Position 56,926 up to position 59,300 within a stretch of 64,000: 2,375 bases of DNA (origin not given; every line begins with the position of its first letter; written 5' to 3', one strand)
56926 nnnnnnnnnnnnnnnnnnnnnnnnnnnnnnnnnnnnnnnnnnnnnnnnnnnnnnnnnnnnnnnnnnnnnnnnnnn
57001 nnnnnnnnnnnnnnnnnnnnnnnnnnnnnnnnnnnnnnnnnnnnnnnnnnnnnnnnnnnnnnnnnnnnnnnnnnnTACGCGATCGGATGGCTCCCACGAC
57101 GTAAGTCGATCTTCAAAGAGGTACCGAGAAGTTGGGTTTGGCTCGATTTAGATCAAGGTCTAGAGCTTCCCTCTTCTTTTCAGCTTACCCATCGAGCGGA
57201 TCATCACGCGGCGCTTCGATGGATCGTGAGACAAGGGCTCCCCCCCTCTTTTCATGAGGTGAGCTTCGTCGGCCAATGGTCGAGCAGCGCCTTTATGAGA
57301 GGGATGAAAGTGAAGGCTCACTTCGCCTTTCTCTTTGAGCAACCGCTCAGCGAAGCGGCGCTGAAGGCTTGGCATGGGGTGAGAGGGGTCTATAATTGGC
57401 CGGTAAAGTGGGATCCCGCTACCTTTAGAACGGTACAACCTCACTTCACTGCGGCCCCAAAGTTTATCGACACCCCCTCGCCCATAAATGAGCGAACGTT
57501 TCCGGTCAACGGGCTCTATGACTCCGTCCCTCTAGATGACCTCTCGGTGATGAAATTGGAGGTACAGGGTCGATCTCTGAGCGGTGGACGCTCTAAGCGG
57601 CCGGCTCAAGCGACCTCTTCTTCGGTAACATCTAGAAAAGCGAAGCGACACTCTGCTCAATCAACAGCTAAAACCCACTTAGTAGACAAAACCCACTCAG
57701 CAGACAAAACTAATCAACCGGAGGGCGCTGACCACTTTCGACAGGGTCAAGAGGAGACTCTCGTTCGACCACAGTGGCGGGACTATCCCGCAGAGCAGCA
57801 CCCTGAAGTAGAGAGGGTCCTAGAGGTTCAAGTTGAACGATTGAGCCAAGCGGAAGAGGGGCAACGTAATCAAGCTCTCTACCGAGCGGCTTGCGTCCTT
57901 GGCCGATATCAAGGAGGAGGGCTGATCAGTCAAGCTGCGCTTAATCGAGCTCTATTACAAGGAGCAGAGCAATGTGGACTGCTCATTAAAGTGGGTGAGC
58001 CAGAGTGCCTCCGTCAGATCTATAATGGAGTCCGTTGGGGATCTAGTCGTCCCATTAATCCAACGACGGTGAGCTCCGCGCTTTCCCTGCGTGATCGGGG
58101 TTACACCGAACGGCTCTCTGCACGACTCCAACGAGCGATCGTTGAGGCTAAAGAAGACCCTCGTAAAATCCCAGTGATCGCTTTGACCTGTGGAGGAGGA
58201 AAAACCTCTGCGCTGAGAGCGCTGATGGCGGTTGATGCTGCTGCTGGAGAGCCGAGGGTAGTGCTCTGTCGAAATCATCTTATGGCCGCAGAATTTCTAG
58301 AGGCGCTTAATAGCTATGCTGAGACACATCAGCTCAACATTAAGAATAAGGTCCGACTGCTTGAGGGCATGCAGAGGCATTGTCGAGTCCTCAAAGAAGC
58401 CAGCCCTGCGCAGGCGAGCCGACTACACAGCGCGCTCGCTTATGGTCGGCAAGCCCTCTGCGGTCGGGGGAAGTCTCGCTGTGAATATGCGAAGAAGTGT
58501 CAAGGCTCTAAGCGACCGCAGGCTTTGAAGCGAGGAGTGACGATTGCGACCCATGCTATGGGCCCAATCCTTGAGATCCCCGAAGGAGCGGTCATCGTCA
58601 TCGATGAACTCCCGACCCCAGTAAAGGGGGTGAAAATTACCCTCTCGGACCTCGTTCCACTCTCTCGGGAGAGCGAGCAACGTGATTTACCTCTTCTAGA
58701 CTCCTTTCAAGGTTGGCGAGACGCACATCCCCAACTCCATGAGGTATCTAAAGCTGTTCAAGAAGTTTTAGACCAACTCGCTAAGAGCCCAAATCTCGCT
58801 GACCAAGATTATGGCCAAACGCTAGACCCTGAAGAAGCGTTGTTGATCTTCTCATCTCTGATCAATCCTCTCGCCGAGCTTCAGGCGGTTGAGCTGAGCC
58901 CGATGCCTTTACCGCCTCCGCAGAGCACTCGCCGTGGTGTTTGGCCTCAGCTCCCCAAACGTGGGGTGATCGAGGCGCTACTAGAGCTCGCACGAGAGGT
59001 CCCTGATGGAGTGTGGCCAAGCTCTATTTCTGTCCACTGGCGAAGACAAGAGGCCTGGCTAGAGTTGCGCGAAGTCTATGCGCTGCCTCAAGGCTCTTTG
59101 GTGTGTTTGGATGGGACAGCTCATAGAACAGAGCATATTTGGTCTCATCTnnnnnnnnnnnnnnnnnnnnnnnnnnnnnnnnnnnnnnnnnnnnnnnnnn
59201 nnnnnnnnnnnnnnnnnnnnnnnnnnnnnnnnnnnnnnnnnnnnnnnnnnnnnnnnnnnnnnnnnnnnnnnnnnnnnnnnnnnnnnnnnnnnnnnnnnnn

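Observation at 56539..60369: Solitary multidomain replicase-like gene: primase/polymerase-like + PriCT-like + putative Fe-S SF2 helicase + wHTH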

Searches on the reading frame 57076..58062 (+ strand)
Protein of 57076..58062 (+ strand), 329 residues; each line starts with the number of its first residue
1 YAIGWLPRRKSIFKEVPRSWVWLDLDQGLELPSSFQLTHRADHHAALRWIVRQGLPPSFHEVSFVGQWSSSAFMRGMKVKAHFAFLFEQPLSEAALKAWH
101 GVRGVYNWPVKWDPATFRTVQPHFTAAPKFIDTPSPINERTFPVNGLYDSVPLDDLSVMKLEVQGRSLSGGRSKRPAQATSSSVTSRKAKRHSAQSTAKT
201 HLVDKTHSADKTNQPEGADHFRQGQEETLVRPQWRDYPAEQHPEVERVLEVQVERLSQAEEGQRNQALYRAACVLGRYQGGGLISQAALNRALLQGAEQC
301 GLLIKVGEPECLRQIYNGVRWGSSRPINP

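Call 104: search_dna_similar(query=window:57076-58062:+, collection=plasmids, mode=protein, max_evalue=0.001, max_rows=15)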
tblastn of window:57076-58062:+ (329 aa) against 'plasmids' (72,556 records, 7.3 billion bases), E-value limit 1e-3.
Records with a match: 4; places in all: 4; records where one place covers at least 80% of the query: 0.
Best place of each record, by identity: <60% 4.
By first word of the organism name: Roseomonas 3; Bacillus 1.
By predicted mobility (MOB-suite, as given by PLSDB): non-mobilizable 4.
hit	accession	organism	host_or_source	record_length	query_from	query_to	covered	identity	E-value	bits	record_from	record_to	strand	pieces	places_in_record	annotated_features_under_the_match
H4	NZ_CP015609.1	Bacillus safensis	Purified bacterial strains from deep ...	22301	13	187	53%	32.6%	2e-9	66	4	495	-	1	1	record has no annotation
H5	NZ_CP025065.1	Roseomonas mucosa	Homo sapiens,Clinical, healthy, human ...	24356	13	190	54%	32.0%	1e-9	67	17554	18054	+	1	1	hypothetical protein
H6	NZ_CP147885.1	Roseomonas mucosa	cell culture,Styx glacier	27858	13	190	54%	32.0%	1e-9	67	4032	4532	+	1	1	hypothetical protein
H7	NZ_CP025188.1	Roseomonas mucosa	Homo sapiens,clinical, human skin, ...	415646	13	190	54%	32.0%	1e-9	67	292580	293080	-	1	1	hypothetical protein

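Call 106: get_annotated_region(hit=H5, flank=6000)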
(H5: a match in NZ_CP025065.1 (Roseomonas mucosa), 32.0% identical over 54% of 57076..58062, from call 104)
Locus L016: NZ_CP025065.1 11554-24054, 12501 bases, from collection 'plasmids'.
description: Roseomonas mucosa strain HV2 plasmid unnamed4
organism: Roseomonas mucosa (NCBI taxid 207340)
taxonomy: Bacteria; Pseudomonadota; Alphaproteobacteria; Rhodospirillales; Acetobacteraceae; Roseomonas; Roseomonas mucosa
host: -; source: Homo sapiens,Clinical, healthy, human skin; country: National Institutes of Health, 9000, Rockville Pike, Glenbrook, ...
typing (MOB-suite, as given by PLSDB): non-mobilizable
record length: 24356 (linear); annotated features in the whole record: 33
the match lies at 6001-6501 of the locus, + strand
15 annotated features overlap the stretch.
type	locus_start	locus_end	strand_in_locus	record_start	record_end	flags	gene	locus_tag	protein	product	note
CDS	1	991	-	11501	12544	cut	-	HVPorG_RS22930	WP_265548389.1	site-specific integrase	GO:0015074 - DNA integration [Evidence IEA]; GO:0006310 - DNA recombination [Evidence IEA]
CDS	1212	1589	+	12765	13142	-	-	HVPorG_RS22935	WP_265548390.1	response regulator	GO:0000160 - phosphorelay signal transduction system [Evidence IEA]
CDS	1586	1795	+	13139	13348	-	-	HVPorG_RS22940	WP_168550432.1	hypothetical protein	-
CDS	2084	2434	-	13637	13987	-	-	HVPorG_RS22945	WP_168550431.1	hypothetical protein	-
CDS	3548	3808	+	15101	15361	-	-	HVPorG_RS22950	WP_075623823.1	hypothetical protein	-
CDS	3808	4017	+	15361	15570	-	-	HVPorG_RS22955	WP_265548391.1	hypothetical protein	-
CDS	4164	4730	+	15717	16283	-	-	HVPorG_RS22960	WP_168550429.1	hypothetical protein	-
CDS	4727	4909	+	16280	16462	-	-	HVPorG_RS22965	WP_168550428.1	hypothetical protein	-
CDS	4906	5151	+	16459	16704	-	-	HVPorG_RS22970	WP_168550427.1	hypothetical protein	-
CDS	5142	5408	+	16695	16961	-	-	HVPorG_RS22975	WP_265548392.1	hypothetical protein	-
CDS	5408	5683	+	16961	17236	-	-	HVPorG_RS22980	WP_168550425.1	hypothetical protein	-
CDS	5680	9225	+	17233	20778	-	-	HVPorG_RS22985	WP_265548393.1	hypothetical protein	-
CDS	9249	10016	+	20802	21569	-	-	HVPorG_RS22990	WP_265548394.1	terminase small subunit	-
CDS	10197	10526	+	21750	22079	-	-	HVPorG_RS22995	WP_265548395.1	hypothetical protein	-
CDS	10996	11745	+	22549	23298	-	-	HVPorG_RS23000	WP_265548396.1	class I SAM-dependent methyltransferase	-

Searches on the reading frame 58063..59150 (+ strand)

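Call 105: search_dna_similar(query=window:58063-59150:+, collection=plasmids, mode=protein, max_evalue=0.001, max_rows=15)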
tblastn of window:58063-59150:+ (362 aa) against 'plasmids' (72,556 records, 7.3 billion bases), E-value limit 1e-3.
No match.
